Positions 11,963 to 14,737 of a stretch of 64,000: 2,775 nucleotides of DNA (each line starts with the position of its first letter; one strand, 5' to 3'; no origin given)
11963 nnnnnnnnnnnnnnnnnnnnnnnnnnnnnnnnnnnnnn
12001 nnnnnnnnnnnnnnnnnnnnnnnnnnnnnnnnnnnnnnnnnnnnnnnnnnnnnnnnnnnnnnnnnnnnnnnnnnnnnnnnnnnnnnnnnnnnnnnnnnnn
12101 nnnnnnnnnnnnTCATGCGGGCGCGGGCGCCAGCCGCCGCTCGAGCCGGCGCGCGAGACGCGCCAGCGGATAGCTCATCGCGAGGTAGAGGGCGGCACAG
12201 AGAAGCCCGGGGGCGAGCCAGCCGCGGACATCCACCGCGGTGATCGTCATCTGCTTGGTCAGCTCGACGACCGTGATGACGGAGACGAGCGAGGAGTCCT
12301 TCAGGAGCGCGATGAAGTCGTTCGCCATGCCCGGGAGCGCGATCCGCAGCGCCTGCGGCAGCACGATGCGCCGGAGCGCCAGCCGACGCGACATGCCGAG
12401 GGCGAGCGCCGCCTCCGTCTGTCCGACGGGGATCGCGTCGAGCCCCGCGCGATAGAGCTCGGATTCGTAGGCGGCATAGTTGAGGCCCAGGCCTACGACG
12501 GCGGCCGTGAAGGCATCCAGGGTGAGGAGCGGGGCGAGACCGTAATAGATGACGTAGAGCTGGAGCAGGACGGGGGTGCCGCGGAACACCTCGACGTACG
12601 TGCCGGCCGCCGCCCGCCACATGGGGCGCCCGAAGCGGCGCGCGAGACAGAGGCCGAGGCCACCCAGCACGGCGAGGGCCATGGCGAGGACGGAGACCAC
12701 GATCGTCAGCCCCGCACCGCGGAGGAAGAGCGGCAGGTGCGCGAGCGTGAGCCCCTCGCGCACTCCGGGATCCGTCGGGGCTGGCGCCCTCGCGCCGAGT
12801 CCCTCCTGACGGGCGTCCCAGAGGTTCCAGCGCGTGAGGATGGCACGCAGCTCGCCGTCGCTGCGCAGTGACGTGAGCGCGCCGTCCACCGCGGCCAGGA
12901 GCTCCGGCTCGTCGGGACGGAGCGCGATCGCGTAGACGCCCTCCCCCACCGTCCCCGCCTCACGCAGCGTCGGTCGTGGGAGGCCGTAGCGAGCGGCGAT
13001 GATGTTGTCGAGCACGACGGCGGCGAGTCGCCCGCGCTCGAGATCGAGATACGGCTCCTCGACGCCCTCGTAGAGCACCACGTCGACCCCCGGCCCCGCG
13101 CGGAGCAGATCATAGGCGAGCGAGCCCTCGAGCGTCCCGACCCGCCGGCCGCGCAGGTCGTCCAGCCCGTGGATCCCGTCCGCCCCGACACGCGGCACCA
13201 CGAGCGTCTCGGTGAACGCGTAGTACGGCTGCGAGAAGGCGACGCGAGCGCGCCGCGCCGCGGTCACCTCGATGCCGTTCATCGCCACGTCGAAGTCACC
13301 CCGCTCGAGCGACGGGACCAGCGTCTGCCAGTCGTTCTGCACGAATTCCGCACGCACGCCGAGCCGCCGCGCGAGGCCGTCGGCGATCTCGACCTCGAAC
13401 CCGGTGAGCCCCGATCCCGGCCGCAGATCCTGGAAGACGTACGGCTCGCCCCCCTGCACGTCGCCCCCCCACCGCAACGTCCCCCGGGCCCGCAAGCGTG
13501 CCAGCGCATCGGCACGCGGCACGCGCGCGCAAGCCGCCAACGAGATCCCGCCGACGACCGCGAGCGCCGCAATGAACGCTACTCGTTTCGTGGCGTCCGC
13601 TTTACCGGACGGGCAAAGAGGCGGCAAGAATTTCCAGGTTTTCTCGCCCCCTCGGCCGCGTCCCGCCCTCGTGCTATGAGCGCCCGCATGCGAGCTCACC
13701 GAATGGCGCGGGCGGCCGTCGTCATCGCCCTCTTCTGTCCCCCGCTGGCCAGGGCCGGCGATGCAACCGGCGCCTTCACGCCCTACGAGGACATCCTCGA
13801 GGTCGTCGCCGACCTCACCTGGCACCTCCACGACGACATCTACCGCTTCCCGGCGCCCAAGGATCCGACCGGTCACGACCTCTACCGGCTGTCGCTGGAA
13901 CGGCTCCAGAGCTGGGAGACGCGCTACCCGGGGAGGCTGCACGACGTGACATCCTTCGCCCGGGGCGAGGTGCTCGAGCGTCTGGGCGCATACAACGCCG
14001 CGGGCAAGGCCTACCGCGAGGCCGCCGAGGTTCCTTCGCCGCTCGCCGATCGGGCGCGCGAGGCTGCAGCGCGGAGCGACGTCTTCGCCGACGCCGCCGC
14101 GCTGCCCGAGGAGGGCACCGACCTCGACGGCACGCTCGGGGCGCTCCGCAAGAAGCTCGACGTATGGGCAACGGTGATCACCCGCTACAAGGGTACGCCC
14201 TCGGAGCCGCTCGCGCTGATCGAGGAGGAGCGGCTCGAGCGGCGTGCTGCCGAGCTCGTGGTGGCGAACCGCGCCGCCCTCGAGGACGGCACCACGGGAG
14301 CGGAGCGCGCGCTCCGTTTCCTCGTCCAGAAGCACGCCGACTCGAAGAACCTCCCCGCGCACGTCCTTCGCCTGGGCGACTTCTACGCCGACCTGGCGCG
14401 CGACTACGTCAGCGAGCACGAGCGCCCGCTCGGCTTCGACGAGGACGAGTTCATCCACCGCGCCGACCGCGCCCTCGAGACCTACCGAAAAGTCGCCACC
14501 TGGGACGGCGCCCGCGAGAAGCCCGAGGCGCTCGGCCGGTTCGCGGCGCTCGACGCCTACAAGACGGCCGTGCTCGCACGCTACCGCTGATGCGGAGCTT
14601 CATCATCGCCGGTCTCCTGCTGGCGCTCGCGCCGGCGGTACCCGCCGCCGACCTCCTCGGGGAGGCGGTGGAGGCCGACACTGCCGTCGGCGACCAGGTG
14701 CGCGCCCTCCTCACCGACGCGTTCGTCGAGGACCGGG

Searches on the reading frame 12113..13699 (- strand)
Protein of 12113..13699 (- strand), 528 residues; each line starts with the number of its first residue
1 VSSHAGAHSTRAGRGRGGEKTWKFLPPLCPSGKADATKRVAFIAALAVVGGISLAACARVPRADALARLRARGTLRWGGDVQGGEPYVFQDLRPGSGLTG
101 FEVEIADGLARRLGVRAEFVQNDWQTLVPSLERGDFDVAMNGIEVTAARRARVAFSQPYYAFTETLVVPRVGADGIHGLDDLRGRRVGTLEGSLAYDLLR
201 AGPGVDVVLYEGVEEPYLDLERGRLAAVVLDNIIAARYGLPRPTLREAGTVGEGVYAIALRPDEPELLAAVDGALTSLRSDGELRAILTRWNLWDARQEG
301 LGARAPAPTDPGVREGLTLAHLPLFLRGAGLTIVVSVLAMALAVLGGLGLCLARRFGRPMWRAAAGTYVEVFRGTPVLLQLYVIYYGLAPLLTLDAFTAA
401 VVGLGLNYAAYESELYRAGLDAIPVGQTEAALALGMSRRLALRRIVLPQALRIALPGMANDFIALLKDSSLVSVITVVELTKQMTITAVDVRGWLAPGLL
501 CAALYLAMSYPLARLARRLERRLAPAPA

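Call 6: search_protein_families(library=pfam, proteins=[window:12113-13699:-], max_evalue=0.1)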
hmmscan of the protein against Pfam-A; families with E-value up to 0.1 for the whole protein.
window:12113-13699:- (528 aa): 4 families
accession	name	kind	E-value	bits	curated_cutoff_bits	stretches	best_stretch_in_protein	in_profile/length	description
PF00497.25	SBP_bac_3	-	4.8e-29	101.2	26.4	1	85-291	10-129/132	Bacterial extracellular solute-binding proteins, family 3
PF00528.27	BPD_transp_1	-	2.6e-21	76.6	26.4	1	348-523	4-182/184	Binding-protein-dependent transport system inner membrane component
PF12974.12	Phosphonate-bd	-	0.00014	21.8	27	1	105-188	19-109/242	ABC transporter, phosphonate, periplasmic substrate-binding protein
PF10613.14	Lig_chan-Glu_bd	-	0.001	19.6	30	1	100-163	44-106/115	Ligated ion channel L-glutamate- and glycine-binding site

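Call 7: search_protein_families(library=ncbifam, proteins=[window:12113-13699:-], max_evalue=0.1)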
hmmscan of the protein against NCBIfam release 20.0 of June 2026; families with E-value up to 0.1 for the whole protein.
window:12113-13699:- (528 aa): 28 families (the best 25 are shown)
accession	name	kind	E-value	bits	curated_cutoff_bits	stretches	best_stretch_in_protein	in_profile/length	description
NF011680.0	PRK15100.1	equivalog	2e-46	158.6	300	1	317-523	7-214/222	cystine ABC transporter permease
TIGR03003.1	ectoine_ehuD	equivalog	2.7e-45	154.9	205.2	1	321-523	9-212/212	ectoine/hydroxyectoine ABC transporter permease subunit EhuD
TIGR03004.1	ectoine_ehuC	equivalog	6.7e-39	134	196.95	1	320-524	2-207/214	ectoine/hydroxyectoine ABC transporter permease subunit EhuC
NF007028.0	PRK09494.1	equivalog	5.8e-37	127.6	303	1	320-523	10-216/219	glutamine ABC transporter permease GlnP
NF008426.0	PRK11260.1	equivalog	6.6e-34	117.4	312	1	38-292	7-260/266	cystine ABC transporter substrate-binding protein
TIGR01096.1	3A0103s03R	subfamily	9.9e-30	103.8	256.35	1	60-291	12-249/250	lysine/arginine/ornithine ABC transporter substrate-binding protein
NF008337.0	PRK11123.1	equivalog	4.7e-29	101.5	277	1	394-522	101-229/238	arginine ABC transporter permease ArtQ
NF008336.0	PRK11122.1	equivalog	2.1e-25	89.7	248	1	321-522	4-214/222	arginine ABC transporter permease ArtM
TIGR01726.1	HEQRo_perm_3TM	subfamily_domain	8.2e-25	87.2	42.2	1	322-418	2-99/99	ABC transporter permease subunit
NF011651.0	PRK15069.1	subfamily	2.1e-24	86.2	306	1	327-523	21-228/237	histidine ABC transporter permease HisM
NF041765.1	ArtJ_Ecoli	equivalog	1.4e-22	80.5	510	1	90-291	35-240/243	arginine ABC transporter substrate-binding protein ArtJ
NF011586.0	PRK15010.1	equivalog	1.7e-21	76.9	440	1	96-284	46-245/260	lysine/arginine/ornithine ABC transporter substrate-binding protein ArgT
NF011687.0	PRK15107.1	equivalog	1.2e-20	74.4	318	1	321-510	12-210/224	glutamate/aspartate ABC transporter permease GltK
NF011714.0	PRK15135.1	subfamily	3.5e-20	72.8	319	1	324-508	8-204/228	histidine ABC transporter permease HisQ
NF011965.0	PRK15437.1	equivalog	6.2e-19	68.6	459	1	96-286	46-247/260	histidine ABC transporter substrate-binding protein HisJ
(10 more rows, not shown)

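Call 67: find_homologous_proteins(query=window:12116-13699:-, max_evalue=1e-20)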
Query window:12116-13699:- (528 aa): 7553 proteins with E <= 1e-20 among 8000 candidates; the best 120 are listed.
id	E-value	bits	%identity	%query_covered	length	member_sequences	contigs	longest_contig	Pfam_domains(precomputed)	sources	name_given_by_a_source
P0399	0.0e+0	1023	94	95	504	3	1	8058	PF00497.26,PF00528.28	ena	-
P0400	7.1e-284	960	89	95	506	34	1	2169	PF00497.26,PF00528.28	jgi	-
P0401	2.1e-261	886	93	85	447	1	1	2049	PF00497.26,PF00528.28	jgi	jgi:polar amino acid transport system substrate-binding protein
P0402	2.3e-247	840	86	87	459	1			PF00497.26,PF00528.28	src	-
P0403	2.9e-243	826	80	95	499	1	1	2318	PF00497.26,PF00528.28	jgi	jgi:polar amino acid transport system substrate-binding protein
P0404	1.4e-239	814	82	90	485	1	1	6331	PF00497.26,PF00528.28,PF10613.15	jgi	jgi:polar amino acid transport system substrate-binding protein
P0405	9.3e-239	812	77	98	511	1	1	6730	PF00497.26,PF00528.28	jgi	jgi:polar amino acid transport system substrate-binding protein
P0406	2.1e-237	807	81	89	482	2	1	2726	PF00497.26,PF00528.28,PF12974.13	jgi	jgi:polar amino acid transport system substrate-binding protein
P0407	3.8e-237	806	81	89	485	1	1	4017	PF00497.26,PF00528.28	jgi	-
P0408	1.1e-236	805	78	96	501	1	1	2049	PF00497.26,PF00528.28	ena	-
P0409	5.1e-236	802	80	89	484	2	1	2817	PF00497.26,PF00528.28,PF12974.13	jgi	jgi:polar amino acid transport system substrate-binding protein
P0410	5.2e-236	802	80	90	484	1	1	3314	PF00497.26,PF00528.28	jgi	jgi:polar amino acid transport system permease protein/polar amino acid transport system substrate-b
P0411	8.0e-236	802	82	86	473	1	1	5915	PF00497.26,PF00528.28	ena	-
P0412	3.2e-235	800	82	86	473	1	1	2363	PF00497.26,PF00528.28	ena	-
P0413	3.5e-235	800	79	89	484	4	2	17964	PF00497.26,PF00528.28,PF12974.13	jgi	-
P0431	3.4e-232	790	76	95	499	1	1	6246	PF00497.26,PF00528.28,PF12974.13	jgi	jgi:polar amino acid transport system substrate-binding protein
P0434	5.0e-231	786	76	95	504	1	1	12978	PF00497.26,PF00528.28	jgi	jgi:polar amino acid transport system substrate-binding protein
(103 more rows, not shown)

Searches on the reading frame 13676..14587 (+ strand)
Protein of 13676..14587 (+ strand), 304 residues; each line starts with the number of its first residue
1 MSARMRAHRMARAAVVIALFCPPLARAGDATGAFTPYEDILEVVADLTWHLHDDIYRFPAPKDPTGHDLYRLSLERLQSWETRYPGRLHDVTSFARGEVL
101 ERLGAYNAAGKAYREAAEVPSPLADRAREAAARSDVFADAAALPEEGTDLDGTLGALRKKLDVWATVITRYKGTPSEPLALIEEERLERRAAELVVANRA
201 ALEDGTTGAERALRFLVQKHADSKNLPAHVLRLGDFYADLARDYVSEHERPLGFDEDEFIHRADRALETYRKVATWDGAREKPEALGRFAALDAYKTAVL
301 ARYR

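Call 81: search_protein_families(library=pfam, proteins=[window:13676-14587:+], max_evalue=0.001)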
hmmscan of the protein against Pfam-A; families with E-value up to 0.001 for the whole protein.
window:13676-14587:+ (304 aa): 0 families
